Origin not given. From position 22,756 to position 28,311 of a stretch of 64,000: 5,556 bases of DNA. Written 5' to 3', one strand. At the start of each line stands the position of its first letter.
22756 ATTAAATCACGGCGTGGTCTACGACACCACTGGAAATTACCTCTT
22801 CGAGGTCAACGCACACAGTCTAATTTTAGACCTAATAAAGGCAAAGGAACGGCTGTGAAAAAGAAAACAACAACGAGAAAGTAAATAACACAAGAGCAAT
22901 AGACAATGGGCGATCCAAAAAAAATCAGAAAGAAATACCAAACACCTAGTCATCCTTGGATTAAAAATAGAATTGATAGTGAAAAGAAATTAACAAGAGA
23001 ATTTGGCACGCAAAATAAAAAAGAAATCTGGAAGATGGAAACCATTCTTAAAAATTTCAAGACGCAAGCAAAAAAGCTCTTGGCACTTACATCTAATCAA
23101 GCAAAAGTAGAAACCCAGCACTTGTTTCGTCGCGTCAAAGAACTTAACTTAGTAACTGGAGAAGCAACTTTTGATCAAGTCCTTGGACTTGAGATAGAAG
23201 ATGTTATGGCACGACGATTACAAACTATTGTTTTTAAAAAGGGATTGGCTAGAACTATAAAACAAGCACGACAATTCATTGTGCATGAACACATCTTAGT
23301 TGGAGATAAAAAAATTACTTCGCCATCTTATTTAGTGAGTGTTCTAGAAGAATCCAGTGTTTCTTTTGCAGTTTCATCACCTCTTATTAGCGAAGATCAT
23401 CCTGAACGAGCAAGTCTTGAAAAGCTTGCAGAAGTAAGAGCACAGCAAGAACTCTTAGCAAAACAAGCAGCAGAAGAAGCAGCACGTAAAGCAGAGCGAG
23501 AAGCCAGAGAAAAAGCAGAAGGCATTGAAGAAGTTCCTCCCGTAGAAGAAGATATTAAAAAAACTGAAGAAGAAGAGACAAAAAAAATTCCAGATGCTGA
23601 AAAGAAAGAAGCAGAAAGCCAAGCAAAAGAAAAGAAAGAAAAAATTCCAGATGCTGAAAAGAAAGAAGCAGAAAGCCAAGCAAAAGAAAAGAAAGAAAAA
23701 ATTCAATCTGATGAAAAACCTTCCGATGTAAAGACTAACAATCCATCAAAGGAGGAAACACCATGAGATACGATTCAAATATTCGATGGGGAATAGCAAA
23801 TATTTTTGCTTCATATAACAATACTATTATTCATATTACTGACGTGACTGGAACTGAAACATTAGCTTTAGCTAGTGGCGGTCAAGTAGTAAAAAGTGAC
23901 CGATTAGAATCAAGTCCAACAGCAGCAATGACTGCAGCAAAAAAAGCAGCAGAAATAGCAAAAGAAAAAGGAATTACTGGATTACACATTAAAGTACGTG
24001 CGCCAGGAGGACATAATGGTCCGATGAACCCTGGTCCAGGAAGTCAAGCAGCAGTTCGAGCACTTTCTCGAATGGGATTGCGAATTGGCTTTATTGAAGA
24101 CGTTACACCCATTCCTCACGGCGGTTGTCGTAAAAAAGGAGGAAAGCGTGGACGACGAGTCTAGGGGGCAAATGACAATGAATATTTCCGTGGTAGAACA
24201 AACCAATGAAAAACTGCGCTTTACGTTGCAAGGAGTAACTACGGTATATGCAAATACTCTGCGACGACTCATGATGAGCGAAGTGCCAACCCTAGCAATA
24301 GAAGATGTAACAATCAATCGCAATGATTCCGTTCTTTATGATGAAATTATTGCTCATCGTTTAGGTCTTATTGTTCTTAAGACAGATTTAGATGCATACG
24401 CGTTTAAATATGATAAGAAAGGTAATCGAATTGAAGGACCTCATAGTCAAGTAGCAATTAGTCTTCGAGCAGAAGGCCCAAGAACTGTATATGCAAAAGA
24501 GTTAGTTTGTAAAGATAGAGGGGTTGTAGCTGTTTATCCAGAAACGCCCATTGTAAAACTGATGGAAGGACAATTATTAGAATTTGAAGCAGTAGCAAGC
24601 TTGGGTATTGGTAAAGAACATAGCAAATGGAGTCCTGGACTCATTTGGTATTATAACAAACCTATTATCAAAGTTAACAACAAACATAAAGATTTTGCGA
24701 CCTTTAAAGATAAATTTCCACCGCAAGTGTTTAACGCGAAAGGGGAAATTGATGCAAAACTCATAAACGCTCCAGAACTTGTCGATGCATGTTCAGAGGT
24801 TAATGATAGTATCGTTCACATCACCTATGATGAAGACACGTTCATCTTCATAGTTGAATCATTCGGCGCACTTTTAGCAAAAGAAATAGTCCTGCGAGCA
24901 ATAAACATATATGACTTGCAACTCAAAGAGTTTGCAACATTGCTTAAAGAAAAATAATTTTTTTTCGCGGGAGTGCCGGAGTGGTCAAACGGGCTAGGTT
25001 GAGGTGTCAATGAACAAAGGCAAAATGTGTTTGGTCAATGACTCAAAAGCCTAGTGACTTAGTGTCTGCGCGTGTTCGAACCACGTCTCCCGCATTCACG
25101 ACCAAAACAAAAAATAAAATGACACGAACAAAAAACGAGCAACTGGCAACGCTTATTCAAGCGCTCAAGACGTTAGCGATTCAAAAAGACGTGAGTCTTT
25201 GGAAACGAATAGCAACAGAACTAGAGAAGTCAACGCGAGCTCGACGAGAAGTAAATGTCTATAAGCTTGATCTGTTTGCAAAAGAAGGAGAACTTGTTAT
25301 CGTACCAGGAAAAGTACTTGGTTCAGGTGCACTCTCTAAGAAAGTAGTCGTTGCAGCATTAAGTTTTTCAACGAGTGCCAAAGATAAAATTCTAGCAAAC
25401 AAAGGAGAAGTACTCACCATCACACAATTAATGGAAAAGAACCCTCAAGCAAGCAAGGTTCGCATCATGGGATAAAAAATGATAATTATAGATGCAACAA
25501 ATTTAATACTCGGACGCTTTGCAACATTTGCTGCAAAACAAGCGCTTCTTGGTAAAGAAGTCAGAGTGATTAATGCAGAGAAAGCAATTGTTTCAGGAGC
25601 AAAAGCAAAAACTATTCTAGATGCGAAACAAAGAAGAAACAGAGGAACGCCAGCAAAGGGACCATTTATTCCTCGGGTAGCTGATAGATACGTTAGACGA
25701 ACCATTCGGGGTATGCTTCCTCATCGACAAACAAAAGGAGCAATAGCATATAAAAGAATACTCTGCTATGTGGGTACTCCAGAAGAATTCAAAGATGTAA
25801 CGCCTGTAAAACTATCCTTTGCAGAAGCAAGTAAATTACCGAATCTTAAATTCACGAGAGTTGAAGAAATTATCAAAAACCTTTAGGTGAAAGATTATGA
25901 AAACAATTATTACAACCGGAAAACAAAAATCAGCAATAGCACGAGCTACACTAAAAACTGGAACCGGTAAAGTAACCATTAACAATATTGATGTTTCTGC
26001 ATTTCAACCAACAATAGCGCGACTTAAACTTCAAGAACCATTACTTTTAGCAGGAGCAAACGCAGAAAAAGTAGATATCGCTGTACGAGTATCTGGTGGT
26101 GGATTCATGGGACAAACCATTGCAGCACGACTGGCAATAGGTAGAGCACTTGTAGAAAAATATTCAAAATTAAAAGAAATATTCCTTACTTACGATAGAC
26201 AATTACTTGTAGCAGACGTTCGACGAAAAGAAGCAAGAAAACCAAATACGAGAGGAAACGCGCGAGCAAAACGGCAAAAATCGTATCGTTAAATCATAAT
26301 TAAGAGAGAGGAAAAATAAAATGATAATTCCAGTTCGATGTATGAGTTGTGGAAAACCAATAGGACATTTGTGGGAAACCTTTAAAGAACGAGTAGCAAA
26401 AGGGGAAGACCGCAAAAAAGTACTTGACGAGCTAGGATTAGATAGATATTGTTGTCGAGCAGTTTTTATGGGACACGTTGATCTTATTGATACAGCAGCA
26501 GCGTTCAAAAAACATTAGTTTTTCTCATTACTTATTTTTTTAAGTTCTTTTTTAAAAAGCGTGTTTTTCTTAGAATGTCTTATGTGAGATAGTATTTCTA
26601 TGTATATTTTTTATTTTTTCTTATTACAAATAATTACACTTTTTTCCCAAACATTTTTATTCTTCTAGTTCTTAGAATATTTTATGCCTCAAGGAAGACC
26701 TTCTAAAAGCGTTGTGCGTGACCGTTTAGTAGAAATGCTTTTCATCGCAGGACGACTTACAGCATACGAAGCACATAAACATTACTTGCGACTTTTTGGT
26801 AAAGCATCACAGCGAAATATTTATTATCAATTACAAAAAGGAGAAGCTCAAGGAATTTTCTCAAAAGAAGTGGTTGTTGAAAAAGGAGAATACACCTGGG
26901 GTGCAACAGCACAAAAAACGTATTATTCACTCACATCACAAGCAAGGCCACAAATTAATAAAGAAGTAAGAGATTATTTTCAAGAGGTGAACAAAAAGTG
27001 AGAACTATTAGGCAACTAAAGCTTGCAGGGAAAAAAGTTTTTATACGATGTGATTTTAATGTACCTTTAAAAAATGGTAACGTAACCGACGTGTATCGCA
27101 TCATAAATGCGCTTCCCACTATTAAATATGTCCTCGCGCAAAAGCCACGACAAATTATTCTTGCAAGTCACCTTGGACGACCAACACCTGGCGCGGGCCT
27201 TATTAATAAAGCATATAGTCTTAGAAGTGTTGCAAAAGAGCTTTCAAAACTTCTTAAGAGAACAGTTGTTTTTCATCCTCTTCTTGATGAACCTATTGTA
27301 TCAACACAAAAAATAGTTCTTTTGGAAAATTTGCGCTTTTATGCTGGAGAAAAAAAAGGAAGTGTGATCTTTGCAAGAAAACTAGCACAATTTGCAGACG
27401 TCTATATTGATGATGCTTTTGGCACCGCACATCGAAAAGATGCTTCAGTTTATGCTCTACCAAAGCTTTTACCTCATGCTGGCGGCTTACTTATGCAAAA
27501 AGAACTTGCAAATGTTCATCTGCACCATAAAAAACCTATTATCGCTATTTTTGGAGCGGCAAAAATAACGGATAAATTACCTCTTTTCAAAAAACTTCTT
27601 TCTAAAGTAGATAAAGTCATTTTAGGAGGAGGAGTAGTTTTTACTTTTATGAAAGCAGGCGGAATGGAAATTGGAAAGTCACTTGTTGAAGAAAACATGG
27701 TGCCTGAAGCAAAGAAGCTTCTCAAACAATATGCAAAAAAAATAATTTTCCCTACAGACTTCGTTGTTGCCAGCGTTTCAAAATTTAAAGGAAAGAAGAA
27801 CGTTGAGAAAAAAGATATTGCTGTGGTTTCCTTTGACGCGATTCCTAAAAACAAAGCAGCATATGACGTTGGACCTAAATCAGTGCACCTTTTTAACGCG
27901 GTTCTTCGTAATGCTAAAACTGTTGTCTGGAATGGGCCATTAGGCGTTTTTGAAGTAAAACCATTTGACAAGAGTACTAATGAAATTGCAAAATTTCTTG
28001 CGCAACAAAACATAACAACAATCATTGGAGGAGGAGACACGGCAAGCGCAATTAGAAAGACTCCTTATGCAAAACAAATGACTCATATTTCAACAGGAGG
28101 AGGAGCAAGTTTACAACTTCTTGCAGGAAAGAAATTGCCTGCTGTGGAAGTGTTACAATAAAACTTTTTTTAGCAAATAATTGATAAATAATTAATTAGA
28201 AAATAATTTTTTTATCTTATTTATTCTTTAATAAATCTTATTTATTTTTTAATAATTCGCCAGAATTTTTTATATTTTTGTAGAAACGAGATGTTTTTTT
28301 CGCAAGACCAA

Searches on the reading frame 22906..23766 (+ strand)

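Call 69: search_protein_families(library=pfam, proteins=[window:22906-23766:+], max_evalue=0.00001)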
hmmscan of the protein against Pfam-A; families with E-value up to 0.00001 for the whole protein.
window:22906-23766:+ (286 aa): 1 family
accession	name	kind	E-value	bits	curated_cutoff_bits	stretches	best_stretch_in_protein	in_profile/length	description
PF01479.30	S4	-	6.7e-13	48.6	22.8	1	103-145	1-43/48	S4 domain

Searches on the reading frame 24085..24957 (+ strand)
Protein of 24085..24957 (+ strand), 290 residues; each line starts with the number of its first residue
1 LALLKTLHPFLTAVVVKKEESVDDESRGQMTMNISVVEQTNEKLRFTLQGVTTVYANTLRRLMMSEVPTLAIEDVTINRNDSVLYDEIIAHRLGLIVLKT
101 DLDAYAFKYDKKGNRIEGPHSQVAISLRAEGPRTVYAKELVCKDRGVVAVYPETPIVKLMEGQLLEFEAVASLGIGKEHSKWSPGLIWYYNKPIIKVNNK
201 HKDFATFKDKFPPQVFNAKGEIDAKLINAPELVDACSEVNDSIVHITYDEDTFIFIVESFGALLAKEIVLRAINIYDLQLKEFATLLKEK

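Call 69: search_protein_families(library=pfam, proteins=[window:24085-24957:+], max_evalue=0.00001)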
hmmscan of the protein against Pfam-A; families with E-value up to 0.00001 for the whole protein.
window:24085-24957:+ (290 aa): 2 families
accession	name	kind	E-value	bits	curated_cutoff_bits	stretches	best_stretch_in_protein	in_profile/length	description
PF01000.31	RNA_pol_A_bac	-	9e-18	65.1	33.9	1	79-181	5-101/119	RNA polymerase Rpb3/RpoA insert domain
PF01193.29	RNA_pol_L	-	1.6e-14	53.8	24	1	45-275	1-69/74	RNA polymerase Rpb3/Rpb11 dimerisation domain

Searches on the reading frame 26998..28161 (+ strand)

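Call 69: search_protein_families(library=pfam, proteins=[window:26998-28161:+], max_evalue=0.00001)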
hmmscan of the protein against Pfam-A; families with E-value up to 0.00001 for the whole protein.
window:26998-28161:+ (387 aa): 1 family
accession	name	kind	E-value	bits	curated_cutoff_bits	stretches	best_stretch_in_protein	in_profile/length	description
PF00162.24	PGK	-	8.2e-125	417.2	27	1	4-378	1-379/379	Phosphoglycerate kinase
